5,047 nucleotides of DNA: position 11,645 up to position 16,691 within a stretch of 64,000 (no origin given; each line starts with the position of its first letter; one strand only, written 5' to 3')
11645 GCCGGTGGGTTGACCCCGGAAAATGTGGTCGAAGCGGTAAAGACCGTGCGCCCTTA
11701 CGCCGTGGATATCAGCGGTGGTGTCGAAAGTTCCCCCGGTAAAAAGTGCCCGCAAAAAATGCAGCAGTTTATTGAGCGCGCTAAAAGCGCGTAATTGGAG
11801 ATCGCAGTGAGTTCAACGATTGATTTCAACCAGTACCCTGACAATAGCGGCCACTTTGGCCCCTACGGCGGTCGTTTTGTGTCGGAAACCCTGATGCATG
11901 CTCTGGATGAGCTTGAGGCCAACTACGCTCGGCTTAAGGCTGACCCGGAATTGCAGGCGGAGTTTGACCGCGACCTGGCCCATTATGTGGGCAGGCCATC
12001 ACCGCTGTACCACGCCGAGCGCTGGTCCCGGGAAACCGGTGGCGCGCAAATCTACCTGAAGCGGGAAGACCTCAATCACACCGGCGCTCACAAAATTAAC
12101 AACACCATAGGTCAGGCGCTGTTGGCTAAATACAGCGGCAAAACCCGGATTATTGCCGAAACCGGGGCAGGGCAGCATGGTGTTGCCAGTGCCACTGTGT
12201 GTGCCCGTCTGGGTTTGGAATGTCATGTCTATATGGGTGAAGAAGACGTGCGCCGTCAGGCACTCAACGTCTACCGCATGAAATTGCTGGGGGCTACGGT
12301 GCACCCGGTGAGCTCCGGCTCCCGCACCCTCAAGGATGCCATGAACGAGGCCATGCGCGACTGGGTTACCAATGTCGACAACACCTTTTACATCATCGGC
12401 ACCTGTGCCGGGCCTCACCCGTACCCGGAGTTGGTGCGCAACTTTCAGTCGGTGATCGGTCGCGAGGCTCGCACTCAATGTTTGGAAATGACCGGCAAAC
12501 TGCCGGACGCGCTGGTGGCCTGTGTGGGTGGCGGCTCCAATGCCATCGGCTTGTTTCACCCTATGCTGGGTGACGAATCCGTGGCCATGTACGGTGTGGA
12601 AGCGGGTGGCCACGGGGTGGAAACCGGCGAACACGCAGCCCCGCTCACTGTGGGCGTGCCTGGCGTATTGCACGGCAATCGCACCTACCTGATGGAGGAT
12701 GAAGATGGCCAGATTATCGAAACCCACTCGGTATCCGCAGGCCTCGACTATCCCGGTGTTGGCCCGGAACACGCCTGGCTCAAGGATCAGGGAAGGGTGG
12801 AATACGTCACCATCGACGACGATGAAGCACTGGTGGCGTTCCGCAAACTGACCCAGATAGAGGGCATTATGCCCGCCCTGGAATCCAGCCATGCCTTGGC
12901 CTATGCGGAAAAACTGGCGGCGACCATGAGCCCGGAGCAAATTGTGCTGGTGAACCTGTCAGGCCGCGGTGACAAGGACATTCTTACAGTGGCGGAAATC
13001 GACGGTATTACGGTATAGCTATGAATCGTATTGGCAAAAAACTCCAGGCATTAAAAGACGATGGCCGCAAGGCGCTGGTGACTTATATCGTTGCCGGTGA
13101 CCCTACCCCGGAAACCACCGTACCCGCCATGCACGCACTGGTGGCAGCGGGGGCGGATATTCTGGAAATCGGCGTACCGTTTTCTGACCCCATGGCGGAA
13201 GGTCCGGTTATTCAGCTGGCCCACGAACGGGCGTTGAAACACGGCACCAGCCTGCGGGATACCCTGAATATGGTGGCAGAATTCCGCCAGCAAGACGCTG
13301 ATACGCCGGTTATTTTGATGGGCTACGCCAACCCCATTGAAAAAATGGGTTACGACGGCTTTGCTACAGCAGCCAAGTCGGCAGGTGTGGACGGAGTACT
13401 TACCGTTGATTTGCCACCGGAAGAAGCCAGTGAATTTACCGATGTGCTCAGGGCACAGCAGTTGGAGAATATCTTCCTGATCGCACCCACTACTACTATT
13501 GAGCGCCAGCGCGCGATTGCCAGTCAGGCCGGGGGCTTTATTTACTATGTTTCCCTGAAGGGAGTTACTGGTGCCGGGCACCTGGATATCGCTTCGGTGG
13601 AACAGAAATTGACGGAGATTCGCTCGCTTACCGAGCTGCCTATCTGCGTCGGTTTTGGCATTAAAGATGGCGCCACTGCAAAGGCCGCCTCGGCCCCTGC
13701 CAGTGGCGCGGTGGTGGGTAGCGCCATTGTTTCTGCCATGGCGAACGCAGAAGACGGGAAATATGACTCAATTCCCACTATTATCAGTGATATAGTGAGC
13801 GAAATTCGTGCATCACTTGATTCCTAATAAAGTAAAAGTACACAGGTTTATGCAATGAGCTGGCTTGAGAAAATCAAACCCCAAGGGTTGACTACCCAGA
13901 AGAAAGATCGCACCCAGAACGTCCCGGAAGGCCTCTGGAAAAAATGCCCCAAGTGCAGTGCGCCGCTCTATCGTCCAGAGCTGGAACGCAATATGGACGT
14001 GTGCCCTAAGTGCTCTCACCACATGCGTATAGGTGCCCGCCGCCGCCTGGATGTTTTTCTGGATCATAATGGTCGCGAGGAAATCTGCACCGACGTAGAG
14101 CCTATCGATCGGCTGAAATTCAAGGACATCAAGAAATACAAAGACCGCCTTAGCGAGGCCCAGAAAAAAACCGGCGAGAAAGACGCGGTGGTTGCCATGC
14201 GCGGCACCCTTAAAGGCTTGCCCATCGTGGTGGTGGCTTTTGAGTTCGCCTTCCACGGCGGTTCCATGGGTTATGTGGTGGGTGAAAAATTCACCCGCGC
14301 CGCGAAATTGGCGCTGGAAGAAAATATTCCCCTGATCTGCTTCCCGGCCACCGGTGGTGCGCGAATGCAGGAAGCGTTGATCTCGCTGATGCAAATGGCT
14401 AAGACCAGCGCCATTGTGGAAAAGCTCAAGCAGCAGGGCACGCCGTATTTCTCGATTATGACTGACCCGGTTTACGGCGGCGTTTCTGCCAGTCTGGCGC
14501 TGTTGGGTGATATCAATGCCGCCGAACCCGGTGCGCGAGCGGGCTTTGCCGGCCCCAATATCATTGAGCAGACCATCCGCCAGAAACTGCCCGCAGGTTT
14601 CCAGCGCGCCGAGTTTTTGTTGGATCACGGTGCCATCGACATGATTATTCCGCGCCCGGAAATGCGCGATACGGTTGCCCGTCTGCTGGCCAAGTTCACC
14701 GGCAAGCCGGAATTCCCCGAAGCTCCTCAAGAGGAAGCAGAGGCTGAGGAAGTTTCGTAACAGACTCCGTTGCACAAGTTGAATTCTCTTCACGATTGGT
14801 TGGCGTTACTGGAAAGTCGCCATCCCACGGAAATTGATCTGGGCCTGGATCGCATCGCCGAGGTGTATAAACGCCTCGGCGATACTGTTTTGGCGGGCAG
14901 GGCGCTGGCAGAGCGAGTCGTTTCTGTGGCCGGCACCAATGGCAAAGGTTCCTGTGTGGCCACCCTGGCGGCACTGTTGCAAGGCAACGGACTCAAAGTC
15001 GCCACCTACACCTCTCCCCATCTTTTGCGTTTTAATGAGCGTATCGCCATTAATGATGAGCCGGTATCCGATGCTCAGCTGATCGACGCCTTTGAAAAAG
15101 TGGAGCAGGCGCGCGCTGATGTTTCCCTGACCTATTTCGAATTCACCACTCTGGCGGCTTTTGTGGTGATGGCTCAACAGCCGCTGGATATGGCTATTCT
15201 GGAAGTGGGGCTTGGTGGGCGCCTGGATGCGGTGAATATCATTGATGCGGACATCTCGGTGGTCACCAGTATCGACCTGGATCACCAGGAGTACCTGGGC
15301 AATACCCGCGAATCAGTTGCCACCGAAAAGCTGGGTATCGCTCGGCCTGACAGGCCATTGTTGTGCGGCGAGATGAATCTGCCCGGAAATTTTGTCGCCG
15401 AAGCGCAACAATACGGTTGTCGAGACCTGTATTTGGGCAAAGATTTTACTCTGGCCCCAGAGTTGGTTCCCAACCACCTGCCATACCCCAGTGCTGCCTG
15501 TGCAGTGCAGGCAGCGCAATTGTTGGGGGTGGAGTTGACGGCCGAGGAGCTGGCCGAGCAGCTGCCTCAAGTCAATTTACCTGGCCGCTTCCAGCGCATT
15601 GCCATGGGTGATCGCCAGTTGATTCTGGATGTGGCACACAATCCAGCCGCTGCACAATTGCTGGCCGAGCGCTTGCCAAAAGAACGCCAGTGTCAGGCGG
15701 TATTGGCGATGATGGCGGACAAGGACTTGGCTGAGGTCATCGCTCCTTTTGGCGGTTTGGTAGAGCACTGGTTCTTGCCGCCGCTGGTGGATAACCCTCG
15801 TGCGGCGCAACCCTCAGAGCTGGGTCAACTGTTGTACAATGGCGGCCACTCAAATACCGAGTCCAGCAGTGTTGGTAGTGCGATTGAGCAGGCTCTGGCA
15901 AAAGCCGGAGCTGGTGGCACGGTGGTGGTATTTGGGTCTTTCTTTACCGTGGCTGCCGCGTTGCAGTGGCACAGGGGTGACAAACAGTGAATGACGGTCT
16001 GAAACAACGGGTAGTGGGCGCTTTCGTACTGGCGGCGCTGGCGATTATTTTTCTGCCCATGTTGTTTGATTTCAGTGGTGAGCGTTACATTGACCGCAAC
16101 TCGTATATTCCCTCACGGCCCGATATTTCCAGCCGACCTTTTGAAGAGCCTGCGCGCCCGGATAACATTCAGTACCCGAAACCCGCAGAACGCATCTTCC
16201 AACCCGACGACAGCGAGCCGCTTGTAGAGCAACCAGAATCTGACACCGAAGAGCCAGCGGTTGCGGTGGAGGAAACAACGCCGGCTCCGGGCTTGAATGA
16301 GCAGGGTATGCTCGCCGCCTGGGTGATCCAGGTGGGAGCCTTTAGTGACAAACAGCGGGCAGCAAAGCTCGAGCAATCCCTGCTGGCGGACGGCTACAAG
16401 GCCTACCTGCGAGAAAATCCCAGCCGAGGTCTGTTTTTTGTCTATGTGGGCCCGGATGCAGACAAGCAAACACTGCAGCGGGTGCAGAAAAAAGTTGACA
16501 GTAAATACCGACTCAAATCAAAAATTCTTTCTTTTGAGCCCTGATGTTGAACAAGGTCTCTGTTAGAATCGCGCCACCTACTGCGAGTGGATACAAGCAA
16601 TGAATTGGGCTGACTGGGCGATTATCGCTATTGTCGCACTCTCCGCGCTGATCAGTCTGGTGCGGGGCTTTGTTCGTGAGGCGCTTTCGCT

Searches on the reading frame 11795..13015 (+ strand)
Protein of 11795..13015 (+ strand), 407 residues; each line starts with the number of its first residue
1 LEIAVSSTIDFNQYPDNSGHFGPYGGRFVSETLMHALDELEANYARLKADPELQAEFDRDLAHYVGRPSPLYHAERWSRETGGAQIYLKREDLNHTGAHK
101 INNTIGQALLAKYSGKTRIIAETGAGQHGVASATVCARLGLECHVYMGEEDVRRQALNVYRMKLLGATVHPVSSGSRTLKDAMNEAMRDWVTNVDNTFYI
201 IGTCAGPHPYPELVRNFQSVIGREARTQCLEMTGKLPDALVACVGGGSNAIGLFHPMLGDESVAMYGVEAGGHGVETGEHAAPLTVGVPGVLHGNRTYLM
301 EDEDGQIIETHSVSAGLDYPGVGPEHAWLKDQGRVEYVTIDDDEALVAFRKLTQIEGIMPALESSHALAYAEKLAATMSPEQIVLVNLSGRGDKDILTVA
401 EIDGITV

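Call 51: search_protein_families(library=pfam, proteins=[window:11795-13015:+], max_evalue=0.00001)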
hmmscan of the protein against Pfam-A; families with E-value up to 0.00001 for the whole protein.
window:11795-13015:+ (407 aa): 1 family
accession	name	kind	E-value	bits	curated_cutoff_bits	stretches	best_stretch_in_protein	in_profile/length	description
PF00291.31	PALP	-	2.6e-42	145.6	35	1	66-390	5-295/295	Pyridoxal-phosphate dependent enzyme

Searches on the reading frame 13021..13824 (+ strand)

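Call 51: search_protein_families(library=pfam, proteins=[window:13021-13824:+], max_evalue=0.00001)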
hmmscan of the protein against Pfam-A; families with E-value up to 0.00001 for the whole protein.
window:13021-13824:+ (268 aa): 1 family
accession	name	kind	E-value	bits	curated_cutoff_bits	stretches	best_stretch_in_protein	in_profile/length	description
PF00290.26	Trp_syntA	-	1.4e-84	283.6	27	1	9-247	2-240/259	Tryptophan synthase alpha chain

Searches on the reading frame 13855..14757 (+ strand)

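Call 51: search_protein_families(library=pfam, proteins=[window:13855-14757:+], max_evalue=0.00001)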
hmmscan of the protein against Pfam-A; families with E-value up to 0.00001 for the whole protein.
window:13855-14757:+ (301 aa): 2 families
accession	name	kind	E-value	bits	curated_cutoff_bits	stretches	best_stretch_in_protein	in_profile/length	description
PF01039.27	Carboxyl_trans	-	7.2e-14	51.7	22.3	1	95-239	26-175/493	Carboxyl transferase domain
PF17848.7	Zn_ribbon_ACC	-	5.3e-10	39.7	24.5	1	28-53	1-26/26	Acetyl-CoA carboxylase zinc finger domain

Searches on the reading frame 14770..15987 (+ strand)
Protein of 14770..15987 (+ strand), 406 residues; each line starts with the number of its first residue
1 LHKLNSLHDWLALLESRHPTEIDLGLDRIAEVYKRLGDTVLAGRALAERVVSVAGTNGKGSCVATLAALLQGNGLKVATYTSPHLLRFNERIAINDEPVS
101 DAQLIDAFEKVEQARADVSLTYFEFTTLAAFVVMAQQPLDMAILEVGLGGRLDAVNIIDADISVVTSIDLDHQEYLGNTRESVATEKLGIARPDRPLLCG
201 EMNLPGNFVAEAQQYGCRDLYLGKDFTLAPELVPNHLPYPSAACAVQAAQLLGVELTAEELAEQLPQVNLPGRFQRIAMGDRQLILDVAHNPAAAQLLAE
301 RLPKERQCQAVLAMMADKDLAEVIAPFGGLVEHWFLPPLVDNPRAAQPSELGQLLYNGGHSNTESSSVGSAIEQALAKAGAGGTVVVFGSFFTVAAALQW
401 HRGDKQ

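Call 51: search_protein_families(library=pfam, proteins=[window:14770-15987:+], max_evalue=0.00001)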
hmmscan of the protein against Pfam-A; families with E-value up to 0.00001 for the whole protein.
window:14770-15987:+ (406 aa): 2 families
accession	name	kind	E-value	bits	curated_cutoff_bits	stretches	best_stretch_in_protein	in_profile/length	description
PF02875.26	Mur_ligase_C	-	7.5e-16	59.6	28.4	1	272-391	1-127/127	Mur ligase, glutamate ligase domain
PF08245.18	Mur_ligase_M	-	2.8e-06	27.9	24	0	53-190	1-109/200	Mur ligase middle domain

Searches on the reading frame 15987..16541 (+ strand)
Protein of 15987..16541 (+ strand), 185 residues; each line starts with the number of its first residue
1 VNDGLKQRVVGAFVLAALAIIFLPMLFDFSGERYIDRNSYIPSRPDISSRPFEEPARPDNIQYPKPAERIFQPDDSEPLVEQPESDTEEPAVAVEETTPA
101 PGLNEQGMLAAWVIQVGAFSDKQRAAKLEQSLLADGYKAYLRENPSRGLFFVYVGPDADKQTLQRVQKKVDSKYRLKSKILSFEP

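Call 51: search_protein_families(library=pfam, proteins=[window:15987-16541:+], max_evalue=0.00001)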
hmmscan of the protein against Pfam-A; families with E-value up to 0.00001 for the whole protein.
window:15987-16541:+ (185 aa): 1 family
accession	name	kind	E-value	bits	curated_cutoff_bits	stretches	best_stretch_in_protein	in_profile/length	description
PF05036.18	SPOR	-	1.1e-09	38.9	21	1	111-171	4-65/76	SPOR domain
